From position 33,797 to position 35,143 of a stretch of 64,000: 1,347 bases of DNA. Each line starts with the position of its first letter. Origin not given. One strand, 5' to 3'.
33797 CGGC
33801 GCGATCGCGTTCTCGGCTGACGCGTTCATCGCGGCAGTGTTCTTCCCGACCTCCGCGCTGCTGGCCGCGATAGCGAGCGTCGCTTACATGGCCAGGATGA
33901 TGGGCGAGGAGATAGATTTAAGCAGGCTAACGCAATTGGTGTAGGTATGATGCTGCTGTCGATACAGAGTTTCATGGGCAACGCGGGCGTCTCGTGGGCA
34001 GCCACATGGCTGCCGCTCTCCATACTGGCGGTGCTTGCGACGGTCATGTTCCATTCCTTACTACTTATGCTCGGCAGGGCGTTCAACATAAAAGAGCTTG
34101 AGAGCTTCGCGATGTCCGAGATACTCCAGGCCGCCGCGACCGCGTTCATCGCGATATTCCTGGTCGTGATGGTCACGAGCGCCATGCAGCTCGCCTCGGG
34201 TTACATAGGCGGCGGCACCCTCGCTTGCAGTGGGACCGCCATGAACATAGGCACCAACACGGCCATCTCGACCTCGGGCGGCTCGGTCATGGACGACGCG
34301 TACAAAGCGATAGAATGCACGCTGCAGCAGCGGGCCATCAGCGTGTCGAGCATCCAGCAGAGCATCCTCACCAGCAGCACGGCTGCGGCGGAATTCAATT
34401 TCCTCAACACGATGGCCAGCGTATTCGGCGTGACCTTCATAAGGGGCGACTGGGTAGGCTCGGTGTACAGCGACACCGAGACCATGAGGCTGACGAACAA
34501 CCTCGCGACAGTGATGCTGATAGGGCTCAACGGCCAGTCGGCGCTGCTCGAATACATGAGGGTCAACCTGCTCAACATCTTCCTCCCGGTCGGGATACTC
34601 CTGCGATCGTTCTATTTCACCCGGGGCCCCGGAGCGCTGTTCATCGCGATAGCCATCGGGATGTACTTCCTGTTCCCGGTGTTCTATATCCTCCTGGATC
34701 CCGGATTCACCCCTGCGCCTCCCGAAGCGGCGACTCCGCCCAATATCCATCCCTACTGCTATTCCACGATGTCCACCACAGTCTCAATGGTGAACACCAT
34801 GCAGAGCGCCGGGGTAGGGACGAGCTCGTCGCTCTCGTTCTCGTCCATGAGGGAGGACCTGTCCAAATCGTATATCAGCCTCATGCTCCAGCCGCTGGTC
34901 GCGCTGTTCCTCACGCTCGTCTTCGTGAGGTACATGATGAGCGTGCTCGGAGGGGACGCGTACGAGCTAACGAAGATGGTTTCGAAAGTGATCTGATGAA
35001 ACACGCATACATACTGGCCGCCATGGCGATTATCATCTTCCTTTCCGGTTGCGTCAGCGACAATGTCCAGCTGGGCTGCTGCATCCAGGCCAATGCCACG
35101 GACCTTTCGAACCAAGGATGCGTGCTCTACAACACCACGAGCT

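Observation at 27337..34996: Six tandem paralogs define an unrecognised polytopic membrane-protein family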

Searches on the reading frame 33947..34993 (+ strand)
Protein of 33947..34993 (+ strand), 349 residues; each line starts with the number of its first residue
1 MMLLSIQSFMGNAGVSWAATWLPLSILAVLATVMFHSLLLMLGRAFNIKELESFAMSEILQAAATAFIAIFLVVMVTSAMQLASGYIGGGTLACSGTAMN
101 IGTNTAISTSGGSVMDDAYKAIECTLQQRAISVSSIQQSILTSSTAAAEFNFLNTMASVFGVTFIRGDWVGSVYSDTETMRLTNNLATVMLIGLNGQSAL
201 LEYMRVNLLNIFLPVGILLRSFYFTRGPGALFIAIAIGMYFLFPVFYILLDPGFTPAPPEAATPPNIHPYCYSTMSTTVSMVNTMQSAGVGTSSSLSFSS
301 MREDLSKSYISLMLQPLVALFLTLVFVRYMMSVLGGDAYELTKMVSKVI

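Call 7: search_protein_families(library=pfam, proteins=[window:33947-34993:+], max_evalue=1)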
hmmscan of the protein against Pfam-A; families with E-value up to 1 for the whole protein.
window:33947-34993:+ (349 aa): 1 family
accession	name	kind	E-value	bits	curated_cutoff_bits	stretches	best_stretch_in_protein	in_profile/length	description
PF11553.14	DUF3231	-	0.053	13.6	29.6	1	279-313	99-133/165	Protein of unknown function (DUF3231)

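Call 11: search_protein_families(library=ncbifam, proteins=[window:33947-34993:+], max_evalue=0.1)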
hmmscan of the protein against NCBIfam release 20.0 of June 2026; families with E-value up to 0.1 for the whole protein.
window:33947-34993:+ (349 aa): 0 families

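Call 33: search_solved_structures(query=A4, max_evalue=10)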
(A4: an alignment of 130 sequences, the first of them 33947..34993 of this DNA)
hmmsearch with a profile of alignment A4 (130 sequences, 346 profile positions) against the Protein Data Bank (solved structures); distinct sequences matched with E-value up to 10: 2.
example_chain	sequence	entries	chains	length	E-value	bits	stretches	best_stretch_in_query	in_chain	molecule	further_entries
4c48_C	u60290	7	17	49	1.8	11.1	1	28-56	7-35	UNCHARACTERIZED MEMBRANE PROTEIN YBHT | PREDICTED PROTEIN | Multidrug efflux pump accessory protein AcrZ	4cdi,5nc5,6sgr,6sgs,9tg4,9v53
5ng5_M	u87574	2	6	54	2.4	10.7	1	28-56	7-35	Multidrug efflux pump accessory protein AcrZ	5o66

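Call 34: find_homologous_proteins(query=window:33947-34993:+, max_evalue=0.001)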
Query window:33947-34993:+ (349 aa): 121 proteins with E <= 0.001 among 5756 candidates; the best 120 are listed.
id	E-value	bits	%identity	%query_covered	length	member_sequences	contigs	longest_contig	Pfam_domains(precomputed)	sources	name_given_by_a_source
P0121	1.8e-215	732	100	100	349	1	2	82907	-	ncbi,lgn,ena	-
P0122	1.7e-176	604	82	100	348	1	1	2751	-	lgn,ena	-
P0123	2.2e-176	604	82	100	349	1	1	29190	-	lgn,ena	-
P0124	2.2e-163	561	75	99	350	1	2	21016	-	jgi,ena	jgi:hypothetical protein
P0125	1.3e-149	516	68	100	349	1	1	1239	-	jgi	jgi:hypothetical protein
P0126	1.7e-146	506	68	100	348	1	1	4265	-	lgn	-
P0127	2.8e-131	456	62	100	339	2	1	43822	-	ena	-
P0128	1.9e-130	453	61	100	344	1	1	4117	-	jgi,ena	-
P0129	3.0e-130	452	63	100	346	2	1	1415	-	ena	-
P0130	3.3e-130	452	61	100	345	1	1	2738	-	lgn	-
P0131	4.0e-128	445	59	100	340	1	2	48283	-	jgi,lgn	jgi:hypothetical protein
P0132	5.5e-127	442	61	99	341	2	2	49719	-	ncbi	-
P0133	6.4e-127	441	60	100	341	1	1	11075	-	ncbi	-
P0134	2.9e-126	439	58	100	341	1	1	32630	-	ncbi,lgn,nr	ncbi:MAG TPA: hypothetical protein VLD37_04265 [Candidatus Bilamarchaeum sp.]|nr:hypothetical protei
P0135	4.4e-126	439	63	100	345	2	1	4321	-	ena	-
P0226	1.1e-85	306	47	100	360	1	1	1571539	-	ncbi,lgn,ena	-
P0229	1.2e-84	302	47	100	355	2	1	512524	-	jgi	jgi:hypothetical protein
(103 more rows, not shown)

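Call 43: predict_structure(alignment_id=A5)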
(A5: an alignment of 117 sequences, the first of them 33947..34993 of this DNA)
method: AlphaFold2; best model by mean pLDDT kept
length: 349 residues; sequences in the alignment: 117
mean_pLDDT: 83.4   pTM: 0.77
mean pLDDT of the five models: 83.4, 83.2, 81.3, 80.4, 79.7
residues with pLDDT >= 90: 163; 70-90: 135; 50-70: 42; < 50: 9
segments of 3 or more residues with pLDDT < 50: 1-3, 7-9, 13-15
pLDDT, mean of each block of 10 residues (from residue 1): 48 55 83 94 96 95 89 85 80 78 63 83 91 92 91 93 90 91 93 93 89 91 91 93 92 76 72 69 65 72 83 89 92 87 75
secondary structure, 60 per line:
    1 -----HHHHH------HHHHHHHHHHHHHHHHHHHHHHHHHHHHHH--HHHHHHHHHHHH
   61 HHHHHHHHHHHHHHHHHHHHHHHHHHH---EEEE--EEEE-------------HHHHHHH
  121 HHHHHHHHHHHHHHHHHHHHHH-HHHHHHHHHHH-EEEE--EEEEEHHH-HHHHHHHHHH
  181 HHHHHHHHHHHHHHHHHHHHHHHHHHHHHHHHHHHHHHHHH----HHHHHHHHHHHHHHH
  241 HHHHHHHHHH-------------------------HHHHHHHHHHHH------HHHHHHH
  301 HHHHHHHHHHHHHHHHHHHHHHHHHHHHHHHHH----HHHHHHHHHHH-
elements in order: H6-10 H17-46 H49-87 E91-94 E97-100 H114-142 H144-154 E156-159 E162-166 H171-221 H226-250 H276-287 H294-333 H338-348

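Call 45: fold_search(model_id=the predicted structure, library=pdb)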
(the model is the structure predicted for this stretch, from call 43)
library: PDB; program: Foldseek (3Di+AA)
matches with E <= 10: 94; with E <= 0.001: 0
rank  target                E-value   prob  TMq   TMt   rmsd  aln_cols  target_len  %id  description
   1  9y6s_7L               5.3e-01  0.15  0.17  0.05  41.0       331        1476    8  96-nm repeat of the Leishmania tarentolae doublet microtubule (released 2025-12-17)
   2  2zeu_B                1.7e+00  0.10  0.13  0.14  23.1       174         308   16  S. Cerevisiae Geranylgeranyl Pyrophosphate Synthase in Complex with BPH-715 (released 2008-12-23)
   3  8zsb_A                1.8e+00  0.10  0.13  0.14  26.8       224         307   13  Cryo-EM structure of human ZnT1, in the absence of zinc, determined in outward-facing conformation (released 2024-08-21)
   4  8xqn_R                1.8e+00  0.04  0.12  0.12  26.8       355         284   12  Structure of human class T GPCR TAS2R14-DNGi complex with Aristolochic acid A. (released 2024-07-10)
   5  8i7o_Cc               2.3e+00  0.12  0.20  0.25  32.4       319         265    9  In situ structure of axonemal doublet microtubules in mouse sperm with 16-nm repeat (released 2023-10-11)
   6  2ch7_B                2.5e+00  0.08  0.20  0.22  54.1       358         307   11  Crystal structure of the cytoplasmic domain of a bacterial chemoreceptor from Thermotoga maritima (released 2006-04-18)
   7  7rro_A0               2.6e+00  0.16  0.19  0.26  11.1       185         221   10  Structure of the 48-nm repeat doublet microtubule from bovine tracheal cilia (released 2021-10-27)
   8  9fqr_Co               2.7e+00  0.21  0.23  0.32  25.6       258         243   11  96-nm repeat of axonemal doublet microtubules from bovine sperm (released 2025-03-26)
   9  8to0_AG               2.7e+00  0.09  0.15  0.22  14.4       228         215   11  48-nm repeating structure of doublets from mouse sperm flagella (released 2023-11-01)
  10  1fxk_B                2.8e+00  0.85  0.20  0.59   7.7        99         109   13  CRYSTAL STRUCTURE OF ARCHAEAL PREFOLDIN (GIMC). (released 2000-12-06)
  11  3zx6_A                2.8e+00  0.08  0.17  0.19  25.2       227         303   13  Structure of Hamp(AF1503)-Tsr fusion - Hamp (A291V) mutant (released 2012-02-29)
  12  7ung_C4               3.0e+00  0.13  0.20  0.28  13.1       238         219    9  48-nm repeat of the human respiratory doublet microtubule (released 2022-10-05)
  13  9cpc_3H               3.1e+00  0.07  0.17  0.19  30.1       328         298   11  Atomic model of porcine brain ventricles cilia doublet microtubule (48-nm periodicity) (released 2024-10-23)
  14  7vr5                  3.3e+00  0.10  0.20  0.13  29.4       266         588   10  Crystal structure of CmABCB1 W114Y/W161Y/W363Y/W364Y/M391W (4WY/M391W) mutant (released 2022-09-07)
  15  8xma_B                3.4e+00  0.06  0.12  0.14  26.7       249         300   12  Cryo-EM structure of human ZnT1 WT, in the presence of zinc, determined in an outward-facing conformation (released 2024-10-30)
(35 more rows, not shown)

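Call 69: search_protein_families(library=phrogs, proteins=[window:33947-34993:+], max_evalue=0.01)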
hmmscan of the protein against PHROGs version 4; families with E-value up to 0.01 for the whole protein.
window:33947-34993:+ (349 aa): 0 families

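Call 70: search_protein_families(library=padloc, proteins=[window:33947-34993:+], max_evalue=0.01)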
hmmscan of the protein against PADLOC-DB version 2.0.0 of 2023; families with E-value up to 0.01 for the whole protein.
window:33947-34993:+ (349 aa): 0 families

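Call 73: fold_search(model_id=the predicted structure, library=viral)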
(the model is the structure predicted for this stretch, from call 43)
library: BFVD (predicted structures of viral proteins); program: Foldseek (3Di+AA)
matches with E <= 10: 146; with E <= 0.001: 0
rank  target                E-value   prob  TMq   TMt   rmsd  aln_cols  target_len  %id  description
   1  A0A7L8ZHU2            5.2e-01  0.15  0.15  0.14  34.0       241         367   12  Toxic anion resistance protein [Escherichia phage VEcB]
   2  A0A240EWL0            6.9e-01  0.57  0.13  0.34   7.5        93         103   12  (no name in the UniProt tables at hand)
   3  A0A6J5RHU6            9.6e-01  0.12  0.20  0.10  54.2       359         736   11  ABC_ATPase domain containing protein [uncultured Caudovirales phage]
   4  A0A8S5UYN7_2          1.4e+00  0.15  0.20  0.09  40.7       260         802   10  Endosialidase chaperone [Siphoviridae sp. ctkKt3]
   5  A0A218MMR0            1.5e+00  0.08  0.19  0.19  33.2       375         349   12  Uncharacterized protein [uncultured virus]
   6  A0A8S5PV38            1.7e+00  0.35  0.17  0.31  10.0       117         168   13  Uncharacterized protein [Myoviridae sp. ctQve5]
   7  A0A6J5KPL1            1.7e+00  0.18  0.18  0.16  29.9       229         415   12  Uncharacterized protein [uncultured Caudovirales phage]
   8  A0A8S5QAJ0            1.7e+00  0.08  0.11  0.23  13.9       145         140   15  DUF1492 domain-containing protein [Siphoviridae sp. ctu9a31]
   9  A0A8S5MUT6            2.1e+00  0.03  0.11  0.09  30.9       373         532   11  Uncharacterized protein [Myoviridae sp. ctxZR60]
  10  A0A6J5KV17            2.4e+00  0.10  0.18  0.22  31.4       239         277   11  Uncharacterized protein [uncultured Caudovirales phage]
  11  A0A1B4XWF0            2.4e+00  0.08  0.19  0.06  31.5       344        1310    8  DNA repair [Tenacibaculum phage pT24]
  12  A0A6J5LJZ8            2.5e+00  0.04  0.14  0.10  30.9       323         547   12  Uncharacterized protein [uncultured Caudovirales phage]
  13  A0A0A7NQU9            2.6e+00  0.08  0.18  0.08  29.2       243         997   11  Endonuclease [Lactobacillus phage LfeInf]
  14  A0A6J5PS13            2.7e+00  0.44  0.19  0.48   4.9        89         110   16  Uncharacterized protein [uncultured Caudovirales phage]
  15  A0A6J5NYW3            2.7e+00  0.09  0.21  0.13  48.0       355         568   10  Endonuclease subunit [uncultured Caudovirales phage]
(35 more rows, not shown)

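Call 75: find_encoding_contigs(protein=P0121, flank=10000, max_places=3)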
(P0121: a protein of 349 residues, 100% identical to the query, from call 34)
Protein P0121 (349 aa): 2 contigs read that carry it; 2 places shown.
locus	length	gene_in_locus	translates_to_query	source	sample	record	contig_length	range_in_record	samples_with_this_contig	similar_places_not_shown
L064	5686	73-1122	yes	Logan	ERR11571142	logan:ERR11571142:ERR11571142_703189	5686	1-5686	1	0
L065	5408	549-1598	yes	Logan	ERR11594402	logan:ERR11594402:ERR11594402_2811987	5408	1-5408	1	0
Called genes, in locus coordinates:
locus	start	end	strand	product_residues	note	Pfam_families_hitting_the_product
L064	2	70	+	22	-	?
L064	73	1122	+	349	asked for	-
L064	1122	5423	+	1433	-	-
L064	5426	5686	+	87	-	?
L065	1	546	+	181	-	?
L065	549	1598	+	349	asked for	-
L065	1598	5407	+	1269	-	?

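Call 77: search_protein_families(library=pfam, alignment_id=A9, max_evalue=0.1)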
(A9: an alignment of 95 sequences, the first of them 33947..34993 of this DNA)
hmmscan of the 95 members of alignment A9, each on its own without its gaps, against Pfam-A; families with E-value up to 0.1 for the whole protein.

A. member 1, window:33947-34993:+ (349 aa): 1 family
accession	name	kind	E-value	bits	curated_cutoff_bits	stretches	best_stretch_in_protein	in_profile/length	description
PF11553.14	DUF3231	-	0.053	13.6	29.6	0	279-313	99-133/165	Protein of unknown function (DUF3231)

B. families by the number of members that match (of 95 scanned): 22 families
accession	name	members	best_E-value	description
PF05562.16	WCOR413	2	9.8e-05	Cold acclimation protein WCOR413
PF24803.1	DUF7704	1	0.0013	Domain of unknown function (DUF7704)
PF06781.17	CrgA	1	0.0059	Cell division protein CrgA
PF10542.14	Vitelline_membr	1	0.012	Vitelline membrane cysteine-rich region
PF18895.5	T4SS_pilin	1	0.014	Type IV secretion system pilin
PF10011.15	DUF2254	1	0.018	Predicted membrane protein (DUF2254)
PF14093.11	DUF4271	1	0.033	Domain of unknown function (DUF4271)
PF14342.11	DUF4396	1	0.037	Domain of unknown function (DUF4396)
PF00458.25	WHEP-TRS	1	0.041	WHEP-TRS domain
PF11553.14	DUF3231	1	0.053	Protein of unknown function (DUF3231)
PF24717.1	DUF7672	1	0.059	Family of unknown function (DUF7672)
PF23600.1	DUF7139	1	0.059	Domain of unknown function (DUF7139)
PF11282.13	DUF3082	1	0.068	Protein of unknown function (DUF3082)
PF11087.14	PRD1_DD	1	0.082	PRD1 phage membrane DNA delivery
PF11833.13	CPP1-like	1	0.085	Protein CHAPERONE-LIKE PROTEIN OF POR1-like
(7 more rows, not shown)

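Call 78: find_encoding_contigs(protein=P0226, flank=10000, max_places=1)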
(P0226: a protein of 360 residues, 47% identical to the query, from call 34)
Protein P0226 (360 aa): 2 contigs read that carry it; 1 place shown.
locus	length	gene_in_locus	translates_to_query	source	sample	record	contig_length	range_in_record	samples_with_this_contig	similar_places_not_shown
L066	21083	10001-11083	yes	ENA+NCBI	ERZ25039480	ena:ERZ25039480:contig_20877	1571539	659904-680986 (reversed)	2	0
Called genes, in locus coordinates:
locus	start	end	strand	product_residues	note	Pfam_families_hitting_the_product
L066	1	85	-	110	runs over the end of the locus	PF03551:PadR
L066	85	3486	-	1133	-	-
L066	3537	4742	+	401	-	-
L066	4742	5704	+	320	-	-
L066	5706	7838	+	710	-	-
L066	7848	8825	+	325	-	-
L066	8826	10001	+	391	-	-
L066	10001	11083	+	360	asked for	-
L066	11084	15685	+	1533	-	-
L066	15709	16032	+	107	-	-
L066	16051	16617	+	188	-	-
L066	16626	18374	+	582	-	PF05362:Lon_C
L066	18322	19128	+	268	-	-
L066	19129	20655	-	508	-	PF23613:ELP3_N (weak), PF04055:Radical_SAM, PF16199:Radical_SAM_C, PF00583:Acetyltransf_1 (weak)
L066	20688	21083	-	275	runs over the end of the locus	-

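Call 79: find_encoding_contigs(protein=P0229, flank=10000, max_places=1)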
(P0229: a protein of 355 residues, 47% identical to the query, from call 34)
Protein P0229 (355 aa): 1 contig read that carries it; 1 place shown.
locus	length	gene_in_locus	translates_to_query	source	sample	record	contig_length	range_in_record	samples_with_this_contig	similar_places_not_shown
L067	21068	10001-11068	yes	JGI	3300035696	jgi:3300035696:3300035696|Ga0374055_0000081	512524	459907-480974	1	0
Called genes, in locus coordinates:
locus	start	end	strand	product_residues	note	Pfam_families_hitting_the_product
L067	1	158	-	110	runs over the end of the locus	PF03551:PadR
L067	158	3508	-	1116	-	-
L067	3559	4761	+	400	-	-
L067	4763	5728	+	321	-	-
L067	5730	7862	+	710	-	-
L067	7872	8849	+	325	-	-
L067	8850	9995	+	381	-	-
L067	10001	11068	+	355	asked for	-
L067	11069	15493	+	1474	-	-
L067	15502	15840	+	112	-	PF12773:DZR (weak), PF21349:RUBY_RBDX (faint), PF13240:Zn_Ribbon_1 (weak), PF13248:Zn_ribbon_3 (weak), PF24463:DUF7577 (faint), PF12773:DZR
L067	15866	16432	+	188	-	-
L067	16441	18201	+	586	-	PF05362:Lon_C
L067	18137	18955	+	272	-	-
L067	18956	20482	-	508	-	PF23613:ELP3_N (weak), PF04055:Radical_SAM, PF16199:Radical_SAM_C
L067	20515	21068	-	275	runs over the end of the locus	-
